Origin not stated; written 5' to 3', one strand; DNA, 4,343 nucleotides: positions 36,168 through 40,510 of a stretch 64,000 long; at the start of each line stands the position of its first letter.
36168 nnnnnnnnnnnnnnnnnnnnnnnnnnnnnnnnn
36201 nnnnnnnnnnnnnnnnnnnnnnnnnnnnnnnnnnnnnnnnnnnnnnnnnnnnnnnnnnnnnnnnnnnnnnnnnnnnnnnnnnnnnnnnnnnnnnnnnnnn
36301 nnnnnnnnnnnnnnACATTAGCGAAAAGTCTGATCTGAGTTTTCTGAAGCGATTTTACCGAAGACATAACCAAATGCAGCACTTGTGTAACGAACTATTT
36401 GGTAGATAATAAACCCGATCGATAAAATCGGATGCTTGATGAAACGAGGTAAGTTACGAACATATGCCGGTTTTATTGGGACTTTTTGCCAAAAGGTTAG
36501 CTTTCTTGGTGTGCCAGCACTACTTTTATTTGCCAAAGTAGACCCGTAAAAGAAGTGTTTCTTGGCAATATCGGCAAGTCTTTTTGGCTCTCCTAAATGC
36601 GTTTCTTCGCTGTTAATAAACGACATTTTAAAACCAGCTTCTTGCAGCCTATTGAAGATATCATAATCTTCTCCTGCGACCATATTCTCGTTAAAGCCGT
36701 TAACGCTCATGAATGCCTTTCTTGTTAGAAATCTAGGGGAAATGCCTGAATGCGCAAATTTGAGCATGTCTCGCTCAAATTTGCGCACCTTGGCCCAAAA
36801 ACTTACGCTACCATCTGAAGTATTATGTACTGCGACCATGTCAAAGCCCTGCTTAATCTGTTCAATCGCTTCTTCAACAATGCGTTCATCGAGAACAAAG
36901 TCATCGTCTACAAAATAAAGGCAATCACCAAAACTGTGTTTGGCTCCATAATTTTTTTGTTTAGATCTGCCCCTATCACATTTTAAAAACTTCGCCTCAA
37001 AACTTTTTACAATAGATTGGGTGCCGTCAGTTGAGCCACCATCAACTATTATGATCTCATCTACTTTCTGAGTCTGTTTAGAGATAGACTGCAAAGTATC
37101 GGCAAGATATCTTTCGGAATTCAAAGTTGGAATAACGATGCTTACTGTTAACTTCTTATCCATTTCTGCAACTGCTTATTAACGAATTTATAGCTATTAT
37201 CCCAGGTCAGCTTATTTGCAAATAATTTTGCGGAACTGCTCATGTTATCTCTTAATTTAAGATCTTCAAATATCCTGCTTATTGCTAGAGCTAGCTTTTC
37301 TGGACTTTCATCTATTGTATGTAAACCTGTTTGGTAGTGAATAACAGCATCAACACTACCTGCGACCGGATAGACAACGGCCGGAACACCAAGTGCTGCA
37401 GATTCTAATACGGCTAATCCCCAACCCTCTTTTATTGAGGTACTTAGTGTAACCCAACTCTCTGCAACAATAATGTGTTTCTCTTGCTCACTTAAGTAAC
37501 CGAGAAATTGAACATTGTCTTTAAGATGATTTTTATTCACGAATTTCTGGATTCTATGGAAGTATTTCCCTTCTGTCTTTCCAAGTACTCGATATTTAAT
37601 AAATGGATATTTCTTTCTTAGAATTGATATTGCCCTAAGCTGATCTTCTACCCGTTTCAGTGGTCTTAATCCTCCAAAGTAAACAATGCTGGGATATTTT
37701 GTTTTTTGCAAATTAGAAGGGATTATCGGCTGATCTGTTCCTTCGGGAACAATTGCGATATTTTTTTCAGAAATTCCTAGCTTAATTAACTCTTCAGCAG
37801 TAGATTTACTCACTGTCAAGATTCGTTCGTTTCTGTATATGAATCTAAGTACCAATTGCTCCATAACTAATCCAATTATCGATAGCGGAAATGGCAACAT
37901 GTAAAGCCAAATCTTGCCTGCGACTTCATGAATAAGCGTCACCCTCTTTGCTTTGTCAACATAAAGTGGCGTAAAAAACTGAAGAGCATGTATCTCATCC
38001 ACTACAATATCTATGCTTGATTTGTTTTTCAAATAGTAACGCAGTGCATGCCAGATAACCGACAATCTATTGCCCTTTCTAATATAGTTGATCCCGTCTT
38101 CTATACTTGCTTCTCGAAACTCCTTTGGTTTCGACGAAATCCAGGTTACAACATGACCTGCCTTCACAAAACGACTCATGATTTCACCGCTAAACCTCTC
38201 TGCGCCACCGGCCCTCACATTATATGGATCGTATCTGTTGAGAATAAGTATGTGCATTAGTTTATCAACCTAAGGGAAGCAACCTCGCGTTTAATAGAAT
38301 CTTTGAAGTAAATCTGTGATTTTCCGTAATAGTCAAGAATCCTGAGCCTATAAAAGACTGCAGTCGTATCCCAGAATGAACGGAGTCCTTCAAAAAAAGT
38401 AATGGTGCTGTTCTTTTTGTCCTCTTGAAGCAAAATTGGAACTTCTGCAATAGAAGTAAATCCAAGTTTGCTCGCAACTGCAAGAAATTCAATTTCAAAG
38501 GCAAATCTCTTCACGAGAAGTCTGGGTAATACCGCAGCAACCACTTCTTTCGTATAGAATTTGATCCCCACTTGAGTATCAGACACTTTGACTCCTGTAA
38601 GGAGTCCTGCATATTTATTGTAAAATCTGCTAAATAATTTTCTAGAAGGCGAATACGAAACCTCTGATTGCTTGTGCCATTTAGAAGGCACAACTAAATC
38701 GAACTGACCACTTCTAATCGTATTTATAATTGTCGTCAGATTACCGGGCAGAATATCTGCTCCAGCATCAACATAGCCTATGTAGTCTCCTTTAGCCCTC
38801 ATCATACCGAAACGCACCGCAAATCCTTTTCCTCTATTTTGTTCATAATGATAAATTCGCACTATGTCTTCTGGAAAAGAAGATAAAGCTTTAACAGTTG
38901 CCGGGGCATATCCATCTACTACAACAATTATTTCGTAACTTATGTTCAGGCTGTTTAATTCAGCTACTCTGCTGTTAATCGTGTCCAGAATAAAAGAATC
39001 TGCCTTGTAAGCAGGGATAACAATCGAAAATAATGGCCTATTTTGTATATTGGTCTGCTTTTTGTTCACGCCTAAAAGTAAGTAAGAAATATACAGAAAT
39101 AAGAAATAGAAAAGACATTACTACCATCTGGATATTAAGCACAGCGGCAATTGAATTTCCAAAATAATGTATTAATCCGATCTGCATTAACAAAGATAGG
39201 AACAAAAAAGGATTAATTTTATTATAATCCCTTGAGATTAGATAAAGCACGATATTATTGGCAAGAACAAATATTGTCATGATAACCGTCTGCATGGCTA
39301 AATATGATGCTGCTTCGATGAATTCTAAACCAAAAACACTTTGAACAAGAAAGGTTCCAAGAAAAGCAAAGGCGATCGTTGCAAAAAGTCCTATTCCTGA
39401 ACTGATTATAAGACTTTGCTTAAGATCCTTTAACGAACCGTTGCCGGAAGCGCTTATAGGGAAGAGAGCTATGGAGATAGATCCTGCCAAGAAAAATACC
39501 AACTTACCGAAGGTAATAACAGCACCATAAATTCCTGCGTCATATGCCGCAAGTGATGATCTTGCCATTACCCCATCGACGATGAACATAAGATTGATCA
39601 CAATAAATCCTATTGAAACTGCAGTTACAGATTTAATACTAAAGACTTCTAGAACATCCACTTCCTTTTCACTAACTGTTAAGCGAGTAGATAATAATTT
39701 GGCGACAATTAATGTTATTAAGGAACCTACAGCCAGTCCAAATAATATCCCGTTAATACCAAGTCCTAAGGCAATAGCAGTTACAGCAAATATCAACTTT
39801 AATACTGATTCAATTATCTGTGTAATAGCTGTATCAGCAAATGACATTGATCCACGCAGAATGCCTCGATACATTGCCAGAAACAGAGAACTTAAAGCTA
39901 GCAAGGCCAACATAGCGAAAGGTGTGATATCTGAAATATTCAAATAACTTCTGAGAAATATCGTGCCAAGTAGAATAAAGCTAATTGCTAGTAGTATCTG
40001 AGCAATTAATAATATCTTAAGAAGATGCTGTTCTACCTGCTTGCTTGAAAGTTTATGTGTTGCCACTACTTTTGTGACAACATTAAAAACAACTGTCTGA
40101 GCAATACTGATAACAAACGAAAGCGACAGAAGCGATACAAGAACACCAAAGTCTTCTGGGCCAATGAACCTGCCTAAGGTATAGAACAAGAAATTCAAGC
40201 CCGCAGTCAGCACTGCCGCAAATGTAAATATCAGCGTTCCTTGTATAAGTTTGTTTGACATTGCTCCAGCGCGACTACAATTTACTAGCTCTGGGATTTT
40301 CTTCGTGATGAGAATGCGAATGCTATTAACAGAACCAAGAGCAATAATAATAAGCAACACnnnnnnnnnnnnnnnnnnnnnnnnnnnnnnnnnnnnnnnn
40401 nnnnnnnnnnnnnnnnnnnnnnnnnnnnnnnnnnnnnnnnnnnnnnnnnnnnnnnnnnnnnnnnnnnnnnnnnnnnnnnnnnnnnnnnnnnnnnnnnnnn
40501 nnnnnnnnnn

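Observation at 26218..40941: About 15-kb cell-surface glycosylation locus with two paralogous GT-C-like membrane proteins and candidate glycoprotein substrates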

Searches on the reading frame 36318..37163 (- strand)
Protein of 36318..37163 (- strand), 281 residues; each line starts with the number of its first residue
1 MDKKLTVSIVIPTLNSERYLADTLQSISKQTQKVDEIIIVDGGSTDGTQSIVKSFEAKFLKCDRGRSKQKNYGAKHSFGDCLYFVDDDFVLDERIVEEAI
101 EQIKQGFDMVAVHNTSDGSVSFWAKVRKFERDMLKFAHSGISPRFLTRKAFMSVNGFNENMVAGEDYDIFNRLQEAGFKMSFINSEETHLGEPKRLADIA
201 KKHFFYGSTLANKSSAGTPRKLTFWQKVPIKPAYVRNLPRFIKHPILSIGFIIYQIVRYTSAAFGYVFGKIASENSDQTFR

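Call 4: search_protein_families(library=pfam, proteins=[window:36318-37163:-], max_evalue=0.1)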
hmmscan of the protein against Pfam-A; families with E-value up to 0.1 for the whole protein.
window:36318-37163:- (281 aa): 8 families
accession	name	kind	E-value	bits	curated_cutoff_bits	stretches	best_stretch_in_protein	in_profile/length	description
PF00535.33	Glycos_transf_2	-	9.2e-26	91.2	23.3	1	8-129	1-130/168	Glycosyl transferase family 2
PF10111.15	Glyco_tranf_2_2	-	5.3e-14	52.8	27.3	1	8-176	1-202/276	Glycosyltransferase like family 2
PF13641.12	Glyco_tranf_2_3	-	2.1e-11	44.7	27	1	7-203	3-224/230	Glycosyltransferase like family 2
PF13632.12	Glyco_trans_2_3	-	1e-07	32.4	27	1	83-201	3-134/198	Glycosyl transferase family group 2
PF02709.20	Glyco_transf_7C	-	1.2e-05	25.3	23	1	146-185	26-67/78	N-terminal domain of galactosyltransferase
PF13704.12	Glyco_tranf_2_4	-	0.013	16.4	27.5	1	18-66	5-52/98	Glycosyl transferase family 2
PF01876.22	RNase_P_p30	-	0.034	14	35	0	98-150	80-130/214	RNase P subunit p30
PF13475.11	DUF4116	-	0.07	13.1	24.9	0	78-102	12-36/49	Domain of unknown function (DUF4116)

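Call 9: search_protein_families(library=ncbifam, proteins=[window:36318-37163:-], max_evalue=0.01)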
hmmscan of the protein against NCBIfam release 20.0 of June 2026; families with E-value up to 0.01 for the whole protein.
window:36318-37163:- (281 aa): 24 families
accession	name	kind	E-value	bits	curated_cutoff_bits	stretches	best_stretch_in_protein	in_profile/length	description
TIGR04283.1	glyco_like_mftF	equivalog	6e-30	104.5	182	1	7-184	1-179/221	TIGR04283 family arsenosugar biosynthesis glycosyltransferase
TIGR03965.1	mycofact_glyco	equivalog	3.6e-18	65.7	280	2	4-103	73-179/467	mycofactocin biosynthesis glycosyltransferase MftF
NF041875.1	EPS_EpsD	equivalog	1.5e-17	64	370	1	7-189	1-205/325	exopolysaccharide biosynthesis glycosyltransferase EpsD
NF007482.0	PRK10073.1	equivalog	9.7e-14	51.1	423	1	2-102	3-109/334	glycosyltransferase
TIGR03937.1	PgaC_IcaA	equivalog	3.8e-13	49.2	422.3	1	5-112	45-159/407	poly-beta-1,6-N-acetyl-D-glucosamine synthase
NF047683.1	TeichurnBiosyTuaG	equivalog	1.9e-11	44.1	400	1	3-101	4-109/252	teichuronic acid biosynthesis protein TuaG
NF050050.1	ProtGlycPglI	equivalog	1.9e-11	43.9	500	1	6-110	3-115/306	GalNAc(5)-diNAcBac-PP-undecaprenol beta-1,3-glucosyltransferase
NF045692.1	OglycostaseCruG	equivalog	3.3e-11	42.7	600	1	6-57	42-93/386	2'-O-glycosyltransferase CruG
NF038302.1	EPS_HpsE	equivalog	1.2e-10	40.9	300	1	7-103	3-111/307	hormogonium polysaccharide biosynthesis glycosyltransferase HpsE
NF047588.1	GlcsyltransPgfSStrep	equivalog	5.1e-10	39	500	1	6-126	2-136/308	glycosyltransferase PgfS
NF010496.0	PRK13915.1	equivalog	1e-09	37.9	262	1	3-68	29-97/307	glucosyl-3-phosphoglycerate synthase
NF041394.1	GtaseAglG_Halo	equivalog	3e-09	36.6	440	1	6-113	2-116/304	glucosyl-dolichyl phosphate glucuronosyltransferase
NF038299.1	EPS_HpsN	equivalog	5.2e-09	35.5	425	1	6-111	2-114/317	hormogonium polysaccharide biosynthesis glycosyltransferase HpsN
TIGR03111.1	glyc2_xrt_Gpos1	hypoth_equivalog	3.6e-08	32.6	363.95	1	6-111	50-164/439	TIGR03111 family XrtG-associated glycosyltransferase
NF053739.1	GlytfEpsEBac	equivalog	5.6e-08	32.1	450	1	7-94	3-99/265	glycosyltransferase EpsE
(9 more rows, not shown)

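Call 63: search_solved_structures(query=window:36318-37163:-, max_evalue=0.01)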
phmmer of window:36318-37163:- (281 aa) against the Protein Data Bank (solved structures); distinct sequences matched with E-value up to 0.01: 25.
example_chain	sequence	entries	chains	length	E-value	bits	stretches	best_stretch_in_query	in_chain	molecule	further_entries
2z87_A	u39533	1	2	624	6.8e-15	58.5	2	6-179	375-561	Chondroitin synthase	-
2z86_A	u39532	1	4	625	6.8e-15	58.5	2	6-179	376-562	Chondroitin synthase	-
9omh_A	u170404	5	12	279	2.8e-10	43.3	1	4-127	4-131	Glycosyltransferase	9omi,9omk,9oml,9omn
9omm_A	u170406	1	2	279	3e-10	43.2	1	4-127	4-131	Glycosyltransferase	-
9omj_A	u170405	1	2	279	3.7e-10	42.9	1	5-127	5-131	Glycosyltransferase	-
5hea_A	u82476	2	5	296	3.2e-09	39.9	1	2-109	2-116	Putative glycosyltransferase (GalT1)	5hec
5tze_C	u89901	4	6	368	4.2e-09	39.5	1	7-103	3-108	Glycosyl transferase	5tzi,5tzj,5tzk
5tz8_A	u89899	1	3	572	9.2e-09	38.4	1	7-102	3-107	Glycosyl transferase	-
22ao_A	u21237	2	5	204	2.1e-08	37.2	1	8-116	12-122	GmaR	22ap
6h1j_A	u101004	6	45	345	1.6e-07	34.3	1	6-105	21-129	Probable ss-1,3-N-acetylglucosaminyltransferase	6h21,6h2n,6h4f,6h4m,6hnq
6p61_A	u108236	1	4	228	1.7e-06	30.9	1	2-94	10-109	Glycosyltransferase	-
5mlz_A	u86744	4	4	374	3e-06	30.1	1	5-129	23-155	Dolichol monophosphate mannose synthase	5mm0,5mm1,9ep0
8vh7_A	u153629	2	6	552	6.9e-06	28.9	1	6-174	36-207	Heparosan synthase B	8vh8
8viw_A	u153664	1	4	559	7.1e-06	28.9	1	6-174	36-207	Heparosan synthase B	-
9jma_A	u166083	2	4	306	4.6e-05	26.2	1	6-181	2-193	GalNAc(5)-diNAcBac-PP-undecaprenol beta-1,3-glucosyltransferase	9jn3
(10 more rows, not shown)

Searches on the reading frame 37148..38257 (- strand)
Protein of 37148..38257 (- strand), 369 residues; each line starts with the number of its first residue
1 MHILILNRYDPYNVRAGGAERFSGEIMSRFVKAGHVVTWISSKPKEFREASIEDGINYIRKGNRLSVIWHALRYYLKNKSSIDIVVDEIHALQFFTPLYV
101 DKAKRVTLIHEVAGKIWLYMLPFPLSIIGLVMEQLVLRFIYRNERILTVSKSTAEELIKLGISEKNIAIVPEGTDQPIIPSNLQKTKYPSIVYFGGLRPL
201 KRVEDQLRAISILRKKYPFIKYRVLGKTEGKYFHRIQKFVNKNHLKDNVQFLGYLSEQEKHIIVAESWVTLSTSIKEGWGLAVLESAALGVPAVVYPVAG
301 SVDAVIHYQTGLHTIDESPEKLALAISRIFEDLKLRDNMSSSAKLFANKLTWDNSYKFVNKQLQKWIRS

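Call 4: search_protein_families(library=pfam, proteins=[window:37148-38257:-], max_evalue=0.1)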
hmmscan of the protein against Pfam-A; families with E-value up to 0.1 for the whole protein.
window:37148-38257:- (369 aa): 7 families
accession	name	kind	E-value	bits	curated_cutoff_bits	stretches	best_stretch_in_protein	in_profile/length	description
PF00534.26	Glycos_transf_1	-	1.9e-31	109.3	26.4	1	180-344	7-170/172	Glycosyl transferases group 1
PF13692.12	Glyco_trans_1_4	-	1.4e-19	71.2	27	1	189-332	2-142/142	Glycosyl transferases group 1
PF13439.12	Glyco_transf_4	-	6e-13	49.6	28.5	1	17-175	2-167/170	Glycosyltransferase Family 4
PF20706.3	GT4-conflict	-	8.8e-07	28.7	26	1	180-306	189-321/385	Family 4 Glycosyltransferase in conflict systems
PF13579.12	Glyco_trans_4_4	-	2.4e-05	25.1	29.7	1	17-172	1-157/158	Glycosyl transferase 4-like domain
PF09895.14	DUF2122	-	0.065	14.1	25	0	140-189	34-85/106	RecB-family nuclease (DUF2122)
PF08224.16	DUF1719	-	0.068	12.8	25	0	29-106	77-153/231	Domain of unknown function (DUF1719)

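Call 9: search_protein_families(library=ncbifam, proteins=[window:37148-38257:-], max_evalue=0.01)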
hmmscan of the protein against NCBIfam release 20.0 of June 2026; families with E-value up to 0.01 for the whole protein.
window:37148-38257:- (369 aa): 32 families (the best 25 are shown)
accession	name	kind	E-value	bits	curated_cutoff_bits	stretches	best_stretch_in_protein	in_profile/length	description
NF041010.1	glycosy_Agl16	equivalog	3.6e-19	68.8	575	1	139-356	129-341/352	glycosylation protein Agl16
NF047880.1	glyco_SdgA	exception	3.4e-18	65.5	800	1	183-344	310-468/488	serine-aspartate repeat adhesin O-glycosyltransferase SdgA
NF041876.1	EPS_EpsE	equivalog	4.8e-18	65.6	400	1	185-344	211-373/389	exopolysaccharide biosynthesis GT4 family glycosyltransferase EpsE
TIGR03999.1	thiol_BshA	equivalog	4.1e-15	55.6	273.7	1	141-347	143-353/375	N-acetyl-alpha-D-glucosaminyl L-malate synthase BshA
NF038229.1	Glyco4_Geo_Pelo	equivalog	5.5e-14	51.9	400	1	141-344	108-313/338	GPMC system family 4 glycosyltransferase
TIGR04047.1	MSMEG_0565_glyc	hypoth_equivalog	1.5e-12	47.3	259.85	1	179-355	184-363/373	MSMEG_0565 family glycosyltransferase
TIGR03449.1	mycothiol_MshA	equivalog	4.8e-12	45.5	462.5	1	191-362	223-399/406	D-inositol-3-phosphate glycosyltransferase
NF047881.1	glyco_SdgB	exception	5.6e-12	45.1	800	1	174-353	310-483/496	serine-aspartate repeat adhesin O-glycosyltransferase SdgB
NF046085.1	XrtY_assoc_Gly1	equivalog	6.8e-12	44.9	400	1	73-345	89-362/387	XrtY-associated glycosyltransferase XYAG1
NF038011.1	PelF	equivalog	8.5e-11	41.6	100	1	144-306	259-422/489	GT4 family glycosyltransferase PelF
NF038255.1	exopoly_VpsD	equivalog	2.2e-10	40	300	1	197-298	212-314/381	VpsD family glycosyltransferase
NF007396.0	PRK09922.1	equivalog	2.8e-10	39.6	385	1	145-306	138-300/361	lipopolysaccharide 1,6-galactosyltransferase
TIGR03088.1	stp2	hypoth_equivalog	1.4e-09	37.5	409.05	1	158-346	165-352/374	TIGR03088 family PEP-CTERM/XrtA system glycosyltransferase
NF053787.1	GlcN_PG_synth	equivalog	7.1e-09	35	480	1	243-362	237-355/361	N-acetylglucosaminyl phosphatidylglycerol synthase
TIGR02095.1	glgA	subfamily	7.3e-07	28.2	328.45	1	185-355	291-466/477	glycogen/starch synthase, ADP-glucose type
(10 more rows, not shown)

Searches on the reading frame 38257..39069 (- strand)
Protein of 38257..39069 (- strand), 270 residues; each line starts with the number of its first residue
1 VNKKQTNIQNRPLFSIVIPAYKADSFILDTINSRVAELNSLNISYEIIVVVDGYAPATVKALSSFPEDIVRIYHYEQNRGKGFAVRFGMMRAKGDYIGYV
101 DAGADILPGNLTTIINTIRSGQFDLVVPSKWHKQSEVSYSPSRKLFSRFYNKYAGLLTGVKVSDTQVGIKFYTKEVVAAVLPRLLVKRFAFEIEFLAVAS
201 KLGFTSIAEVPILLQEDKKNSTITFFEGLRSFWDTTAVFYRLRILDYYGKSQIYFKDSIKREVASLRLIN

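Call 4: search_protein_families(library=pfam, proteins=[window:38257-39069:-], max_evalue=0.1)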
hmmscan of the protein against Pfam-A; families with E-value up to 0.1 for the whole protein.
window:38257-39069:- (270 aa): 3 families
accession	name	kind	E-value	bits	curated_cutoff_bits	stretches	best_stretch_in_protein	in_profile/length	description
PF00535.33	Glycos_transf_2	-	1.9e-19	70.6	23.3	1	15-178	1-165/168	Glycosyl transferase family 2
PF13641.12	Glyco_tranf_2_3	-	6.6e-06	26.7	27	1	14-141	3-134/230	Glycosyltransferase like family 2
PF10111.15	Glyco_tranf_2_2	-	0.00038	20.5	27.3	1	15-119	1-107/276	Glycosyltransferase like family 2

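Call 9: search_protein_families(library=ncbifam, proteins=[window:38257-39069:-], max_evalue=0.01)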
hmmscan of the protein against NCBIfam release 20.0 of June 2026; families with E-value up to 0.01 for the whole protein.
window:38257-39069:- (270 aa): 18 families
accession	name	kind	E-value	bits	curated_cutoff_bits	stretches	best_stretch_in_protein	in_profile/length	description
NF007482.0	PRK10073.1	equivalog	1.2e-10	40.9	423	1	10-127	4-119/334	glycosyltransferase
TIGR03937.1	PgaC_IcaA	equivalog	1.9e-10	40.3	422.3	1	3-106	36-138/407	poly-beta-1,6-N-acetyl-D-glucosamine synthase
NF007986.1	PRK10714.1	equivalog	1e-09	37.9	529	1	14-181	8-173/316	undecaprenyl-phosphate 4-deoxy-4-formamido-L-arabinose transferase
NF047588.1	GlcsyltransPgfSStrep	equivalog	2.9e-09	36.6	500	1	14-184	3-171/308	glycosyltransferase PgfS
TIGR04182.1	glyco_TIGR04182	equivalog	1.6e-08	34.3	325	1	16-229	4-204/293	S-layer glycoprotein N-glycosyltransferase AglJ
NF047683.1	TeichurnBiosyTuaG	equivalog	2.3e-08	34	400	1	9-118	3-111/252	teichuronic acid biosynthesis protein TuaG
NF038302.1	EPS_HpsE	equivalog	2.6e-07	29.9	300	1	14-102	3-95/307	hormogonium polysaccharide biosynthesis glycosyltransferase HpsE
NF058614.1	PPMAGASynPpgS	equivalog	0.00014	21.4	370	1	16-213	4-197/226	polyprenyl-phospho-N-acetylgalactosaminyl synthase PpgS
TIGR04283.1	glyco_like_mftF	equivalog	0.00018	21.2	182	1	15-118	2-97/221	TIGR04283 family arsenosugar biosynthesis glycosyltransferase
NF041875.1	EPS_EpsD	equivalog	0.00041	19.9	370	1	15-118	2-104/325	exopolysaccharide biosynthesis glycosyltransferase EpsD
TIGR03965.1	mycofact_glyco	equivalog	0.00097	18.1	280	1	12-128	74-189/467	mycofactocin biosynthesis glycosyltransferase MftF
NF041391.1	DPhHxTase_Halo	equivalog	0.00099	18.1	375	1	45-226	24-195/213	dolichyl-phosphate hexose transferase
NF007453.0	PRK10018.1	equivalog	0.0013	18.5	382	1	9-115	3-108/280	colanic acid biosynthesis glycosyltransferase WcaA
TIGR04017.1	WcaA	equivalog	0.0014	18.3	495.75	1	9-115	2-107/279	colanic acid biosynthesis glycosyltransferase WcaA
NF041865.1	EpsU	equivalog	0.002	17.2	700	1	7-101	34-124/394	exopolysaccharide biosynthesis GT2 family glycosyltransferase EpsU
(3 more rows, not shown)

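Call 62: search_solved_structures(query=window:38257-39069:-, max_evalue=0.01)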
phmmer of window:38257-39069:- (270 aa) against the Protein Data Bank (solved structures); distinct sequences matched with E-value up to 0.01: 19.
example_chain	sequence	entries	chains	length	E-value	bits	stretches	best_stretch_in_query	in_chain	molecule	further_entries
5eke_A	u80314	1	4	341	7.4e-09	38.8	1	14-181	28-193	Uncharacterized glycosyltransferase sll0501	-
5ekp_C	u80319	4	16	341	7.4e-09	38.8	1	14-181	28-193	Uncharacterized glycosyltransferase sll0501 | Glycosyltransferase sll0501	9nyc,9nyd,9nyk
9nye_A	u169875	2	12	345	7.7e-09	38.8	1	14-181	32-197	Glycosyltransferase sll0501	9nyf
2z87_A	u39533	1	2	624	1.1e-06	31.6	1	7-110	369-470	Chondroitin synthase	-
2z86_A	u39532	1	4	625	1.2e-06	31.6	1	7-110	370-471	Chondroitin synthase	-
6p61_A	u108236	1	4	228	2.9e-06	30.3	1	8-117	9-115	Glycosyltransferase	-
5mlz_A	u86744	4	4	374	4.2e-06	29.8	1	14-213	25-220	Dolichol monophosphate mannose synthase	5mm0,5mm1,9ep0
9omj_A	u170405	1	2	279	6.7e-06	29.1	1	15-120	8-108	Glycosyltransferase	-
9omm_A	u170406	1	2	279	7.4e-06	29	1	15-120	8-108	Glycosyltransferase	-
9omh_A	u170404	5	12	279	7.5e-06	29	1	15-120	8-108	Glycosyltransferase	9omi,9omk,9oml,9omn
9hwj_A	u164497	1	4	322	4e-05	26.6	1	14-181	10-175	Undecaprenyl-phosphate 4-deoxy-4-formamido-L-arabinose transferase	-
8vh7_A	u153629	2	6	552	7.5e-05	25.7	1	4-103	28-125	Heparosan synthase B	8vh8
8viw_A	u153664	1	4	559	7.6e-05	25.7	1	4-103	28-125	Heparosan synthase B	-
9bhc_C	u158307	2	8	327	9.8e-05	25.3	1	14-181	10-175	Undecaprenyl-phosphate 4-deoxy-4-formamido-L-arabinose transferase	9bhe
8vxh_A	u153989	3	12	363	0.00013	24.9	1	14-181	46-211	Undecaprenyl-phosphate 4-deoxy-4-formamido-L-arabinose transferase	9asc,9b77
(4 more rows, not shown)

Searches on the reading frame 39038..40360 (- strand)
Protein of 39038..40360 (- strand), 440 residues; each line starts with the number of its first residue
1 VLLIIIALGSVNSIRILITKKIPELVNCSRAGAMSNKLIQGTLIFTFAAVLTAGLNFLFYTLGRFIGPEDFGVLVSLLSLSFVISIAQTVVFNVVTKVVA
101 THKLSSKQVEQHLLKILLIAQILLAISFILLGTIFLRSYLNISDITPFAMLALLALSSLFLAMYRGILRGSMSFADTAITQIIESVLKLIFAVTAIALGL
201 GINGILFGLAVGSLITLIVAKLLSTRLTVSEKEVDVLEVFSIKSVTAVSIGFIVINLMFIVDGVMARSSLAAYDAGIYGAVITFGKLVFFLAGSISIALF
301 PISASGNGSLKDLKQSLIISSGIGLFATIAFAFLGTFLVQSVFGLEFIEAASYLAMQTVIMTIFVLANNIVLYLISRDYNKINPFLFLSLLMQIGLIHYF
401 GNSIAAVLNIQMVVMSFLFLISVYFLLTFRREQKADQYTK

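Call 4: search_protein_families(library=pfam, proteins=[window:39038-40360:-], max_evalue=0.1)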
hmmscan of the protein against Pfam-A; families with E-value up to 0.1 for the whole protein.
window:39038-40360:- (440 aa): 2 families
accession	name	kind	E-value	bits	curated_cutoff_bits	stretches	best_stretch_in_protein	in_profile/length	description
PF01943.22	Polysacc_synt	-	2.4e-09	37.5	28.2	1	39-304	2-271/274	Polysaccharide biosynthesis protein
PF13440.11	Polysacc_synt_3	-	0.00015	21.6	23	1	62-350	2-291/293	Polysaccharide biosynthesis protein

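Call 9: search_protein_families(library=ncbifam, proteins=[window:39038-40360:-], max_evalue=0.01)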
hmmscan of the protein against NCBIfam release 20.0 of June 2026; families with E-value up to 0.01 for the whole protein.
window:39038-40360:- (440 aa): 1 family
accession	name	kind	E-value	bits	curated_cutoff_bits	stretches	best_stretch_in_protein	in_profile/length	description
NF033853.2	KPN_two_small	subfamily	0.00029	20.4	33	1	412-439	6-33/37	small membrane protein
